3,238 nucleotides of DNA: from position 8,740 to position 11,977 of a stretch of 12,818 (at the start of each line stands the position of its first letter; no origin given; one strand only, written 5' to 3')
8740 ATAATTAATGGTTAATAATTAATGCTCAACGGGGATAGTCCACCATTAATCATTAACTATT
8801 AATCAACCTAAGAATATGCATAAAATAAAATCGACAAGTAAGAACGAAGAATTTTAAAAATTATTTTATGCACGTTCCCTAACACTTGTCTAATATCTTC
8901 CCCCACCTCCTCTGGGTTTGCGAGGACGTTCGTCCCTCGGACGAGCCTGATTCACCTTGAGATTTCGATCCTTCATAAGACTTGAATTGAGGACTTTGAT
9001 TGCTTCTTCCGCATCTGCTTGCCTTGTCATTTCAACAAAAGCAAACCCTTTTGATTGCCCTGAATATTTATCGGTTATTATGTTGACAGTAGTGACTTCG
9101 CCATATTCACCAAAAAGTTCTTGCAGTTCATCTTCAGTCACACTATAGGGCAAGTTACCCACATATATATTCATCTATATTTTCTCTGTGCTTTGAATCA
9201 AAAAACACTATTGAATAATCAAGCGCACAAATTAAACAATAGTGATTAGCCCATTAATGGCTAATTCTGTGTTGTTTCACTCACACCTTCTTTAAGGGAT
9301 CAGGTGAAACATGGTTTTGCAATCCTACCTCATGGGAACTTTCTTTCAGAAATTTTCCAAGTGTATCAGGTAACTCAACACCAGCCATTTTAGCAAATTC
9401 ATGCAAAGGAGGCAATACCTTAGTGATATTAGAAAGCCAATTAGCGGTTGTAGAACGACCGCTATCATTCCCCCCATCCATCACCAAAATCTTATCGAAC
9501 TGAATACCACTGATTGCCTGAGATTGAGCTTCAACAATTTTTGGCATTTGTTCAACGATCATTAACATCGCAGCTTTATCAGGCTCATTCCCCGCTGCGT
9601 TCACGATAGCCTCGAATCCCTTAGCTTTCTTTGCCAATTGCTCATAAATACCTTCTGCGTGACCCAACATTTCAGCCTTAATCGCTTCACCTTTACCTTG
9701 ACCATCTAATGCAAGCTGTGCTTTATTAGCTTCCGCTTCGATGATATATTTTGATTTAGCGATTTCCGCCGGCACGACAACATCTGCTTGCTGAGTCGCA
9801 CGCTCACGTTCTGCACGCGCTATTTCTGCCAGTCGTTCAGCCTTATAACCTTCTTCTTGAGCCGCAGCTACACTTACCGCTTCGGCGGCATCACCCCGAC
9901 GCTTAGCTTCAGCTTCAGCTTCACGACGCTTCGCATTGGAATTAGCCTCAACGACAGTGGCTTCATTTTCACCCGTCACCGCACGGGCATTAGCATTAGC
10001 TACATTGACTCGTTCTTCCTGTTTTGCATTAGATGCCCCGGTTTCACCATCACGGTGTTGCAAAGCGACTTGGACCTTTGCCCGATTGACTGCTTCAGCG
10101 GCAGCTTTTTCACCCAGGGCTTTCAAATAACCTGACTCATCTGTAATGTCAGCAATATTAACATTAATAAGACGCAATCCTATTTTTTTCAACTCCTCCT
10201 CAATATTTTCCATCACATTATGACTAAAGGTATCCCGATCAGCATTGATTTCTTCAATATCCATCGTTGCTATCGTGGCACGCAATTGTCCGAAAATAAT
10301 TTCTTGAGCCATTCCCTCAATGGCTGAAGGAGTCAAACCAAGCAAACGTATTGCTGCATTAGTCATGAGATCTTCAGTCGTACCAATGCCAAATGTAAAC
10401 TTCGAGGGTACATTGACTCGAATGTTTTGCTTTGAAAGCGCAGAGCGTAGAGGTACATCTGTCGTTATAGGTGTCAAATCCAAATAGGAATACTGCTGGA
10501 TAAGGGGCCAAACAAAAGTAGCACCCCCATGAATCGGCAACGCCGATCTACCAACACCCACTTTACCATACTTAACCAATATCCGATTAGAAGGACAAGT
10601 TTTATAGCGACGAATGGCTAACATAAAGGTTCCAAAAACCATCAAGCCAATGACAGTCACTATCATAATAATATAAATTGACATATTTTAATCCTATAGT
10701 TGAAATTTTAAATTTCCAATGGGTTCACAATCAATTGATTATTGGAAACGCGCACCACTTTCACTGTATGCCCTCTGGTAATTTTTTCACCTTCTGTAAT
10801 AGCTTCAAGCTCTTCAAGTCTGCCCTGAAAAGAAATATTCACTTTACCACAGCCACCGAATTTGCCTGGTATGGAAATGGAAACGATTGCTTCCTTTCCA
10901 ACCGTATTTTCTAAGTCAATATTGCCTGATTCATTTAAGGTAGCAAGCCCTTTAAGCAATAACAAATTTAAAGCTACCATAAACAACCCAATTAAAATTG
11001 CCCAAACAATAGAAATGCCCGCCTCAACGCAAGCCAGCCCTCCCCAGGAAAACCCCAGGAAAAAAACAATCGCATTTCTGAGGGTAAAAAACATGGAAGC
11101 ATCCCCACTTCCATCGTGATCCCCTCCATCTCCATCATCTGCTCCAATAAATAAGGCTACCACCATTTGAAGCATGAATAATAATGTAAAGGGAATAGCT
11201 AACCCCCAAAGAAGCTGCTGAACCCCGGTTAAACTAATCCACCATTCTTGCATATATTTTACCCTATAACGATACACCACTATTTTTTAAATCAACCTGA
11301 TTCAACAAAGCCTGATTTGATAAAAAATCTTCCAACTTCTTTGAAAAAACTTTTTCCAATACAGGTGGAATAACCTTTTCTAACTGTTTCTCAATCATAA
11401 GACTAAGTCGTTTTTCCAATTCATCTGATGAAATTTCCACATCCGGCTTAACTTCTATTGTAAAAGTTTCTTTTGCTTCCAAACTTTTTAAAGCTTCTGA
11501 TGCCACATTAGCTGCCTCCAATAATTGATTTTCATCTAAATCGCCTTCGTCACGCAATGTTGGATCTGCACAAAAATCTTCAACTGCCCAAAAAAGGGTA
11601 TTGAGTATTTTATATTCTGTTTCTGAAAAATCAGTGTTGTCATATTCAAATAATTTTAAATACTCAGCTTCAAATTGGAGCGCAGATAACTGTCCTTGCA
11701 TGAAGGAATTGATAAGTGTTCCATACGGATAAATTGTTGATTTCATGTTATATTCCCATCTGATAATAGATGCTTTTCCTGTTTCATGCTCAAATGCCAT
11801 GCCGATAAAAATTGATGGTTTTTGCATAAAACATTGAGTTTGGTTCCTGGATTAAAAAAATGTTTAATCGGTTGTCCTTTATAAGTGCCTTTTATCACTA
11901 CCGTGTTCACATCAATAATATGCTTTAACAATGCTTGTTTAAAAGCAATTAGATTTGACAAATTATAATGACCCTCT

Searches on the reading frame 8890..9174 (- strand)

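Call 36: search_protein_families(library=ncbifam, proteins=[window:8890-9174:-], max_evalue=0.001)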
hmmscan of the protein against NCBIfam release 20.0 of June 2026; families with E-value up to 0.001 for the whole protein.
window:8890-9174:- (94 aa): 9 families
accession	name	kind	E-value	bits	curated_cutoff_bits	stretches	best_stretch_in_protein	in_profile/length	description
NF058537.1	Rbp_regulator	equivalog_domain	2.9e-32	110.8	100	1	2-80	1-79/79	RNA-binding regulator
TIGR01659.1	sex-lethal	subfamily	1.2e-22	81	486.2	2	2-65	195-258/346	sex-lethal family splicing factor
TIGR01661.1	ELAV_HUD_SF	subfamily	2.6e-18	66.7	279.1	1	2-82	5-85/351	ELAV/HuD family splicing factor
TIGR01622.1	SF-CC1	subfamily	2.6e-18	66.3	231.65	1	2-78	221-297/500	splicing factor, CC1-like family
TIGR01628.1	PABP-1234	subfamily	1.5e-17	64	497.1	1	2-84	287-368/595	polyadenylate binding protein, human types 1, 2, 3, 4 family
TIGR01642.1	U2AF_lg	subfamily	5.1e-17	61.6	310.3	1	3-78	299-374/510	U2 snRNP auxilliary factor, large subunit, splicing factor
TIGR01645.1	half-pint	subfamily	9.2e-11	41.2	443.95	1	4-79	109-181/607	poly-U binding splicing factor, half-pint family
TIGR01648.1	hnRNP-R-Q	subfamily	1.3e-10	40.7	317.85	1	2-66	60-123/577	hnRNP-R, Q splicing factor family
TIGR01649.1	hnRNP-L_PTB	subfamily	4.3e-07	29.3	287.4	1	10-77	309-371/493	hnRNP-L/PTB/hephaestus splicing factor family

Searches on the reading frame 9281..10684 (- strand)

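Call 7: search_protein_families(library=pfam, proteins=[window:9281-10684:-], max_evalue=0.01)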
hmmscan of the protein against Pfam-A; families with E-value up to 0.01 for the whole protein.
window:9281-10684:- (467 aa): 1 family
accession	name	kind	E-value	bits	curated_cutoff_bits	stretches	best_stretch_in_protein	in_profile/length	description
PF01145.31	Band_7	-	1.1e-26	94.4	23.6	1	31-207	4-172/176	SPFH domain / Band 7 family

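Call 35: search_protein_families(library=padloc, proteins=[P0122, window:9281-10684:-], max_evalue=0.001)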
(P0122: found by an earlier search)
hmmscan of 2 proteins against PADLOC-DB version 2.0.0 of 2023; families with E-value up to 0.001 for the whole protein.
P0122 (552 aa): 0 families

window:9281-10684:- (467 aa): 0 families

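Call 36: search_protein_families(library=ncbifam, proteins=[P0122], max_evalue=0.001)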
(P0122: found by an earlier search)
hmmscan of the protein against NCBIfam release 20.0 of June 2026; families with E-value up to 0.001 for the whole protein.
P0122 (552 aa): 0 families

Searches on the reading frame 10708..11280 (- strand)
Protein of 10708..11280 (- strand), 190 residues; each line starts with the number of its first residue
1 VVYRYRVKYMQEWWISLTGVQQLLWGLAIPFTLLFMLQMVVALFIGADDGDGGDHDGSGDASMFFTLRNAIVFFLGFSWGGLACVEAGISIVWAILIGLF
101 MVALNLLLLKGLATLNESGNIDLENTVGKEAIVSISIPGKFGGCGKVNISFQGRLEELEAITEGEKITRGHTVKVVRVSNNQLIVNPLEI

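Call 7: search_protein_families(library=pfam, proteins=[window:10708-11280:-], max_evalue=0.01)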
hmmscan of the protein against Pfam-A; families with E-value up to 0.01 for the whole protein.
window:10708-11280:- (190 aa): 1 family
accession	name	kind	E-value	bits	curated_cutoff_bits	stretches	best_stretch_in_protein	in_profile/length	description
PF01957.25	NfeD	-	2.3e-05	25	29.1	1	126-187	4-57/57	NfeD-like C-terminal, partner-binding domain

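Call 35: search_protein_families(library=padloc, proteins=[window:10708-11280:-], max_evalue=0.001)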
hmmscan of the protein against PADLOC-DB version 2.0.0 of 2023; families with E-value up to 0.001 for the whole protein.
window:10708-11280:- (190 aa): 0 families

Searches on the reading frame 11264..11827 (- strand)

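Call 7: search_protein_families(library=pfam, proteins=[window:11264-11827:-], max_evalue=0.01)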
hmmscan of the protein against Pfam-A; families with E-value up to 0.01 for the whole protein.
window:11264-11827:- (187 aa): 2 families
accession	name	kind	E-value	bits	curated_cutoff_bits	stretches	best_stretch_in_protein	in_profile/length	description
PF09204.15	Colicin_immun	-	1.2e-12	48.7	22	1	34-107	4-82/88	Bacterial self-protective colicin-like immunity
PF22780.1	HI0933_like_1st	-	0.0043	17.3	27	1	104-178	57-128/165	HI0933-like protein barrel and H2TH domain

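Call 35: search_protein_families(library=padloc, proteins=[window:11264-11827:-], max_evalue=0.001)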
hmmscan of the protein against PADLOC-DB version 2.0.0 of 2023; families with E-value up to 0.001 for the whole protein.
window:11264-11827:- (187 aa): 0 families
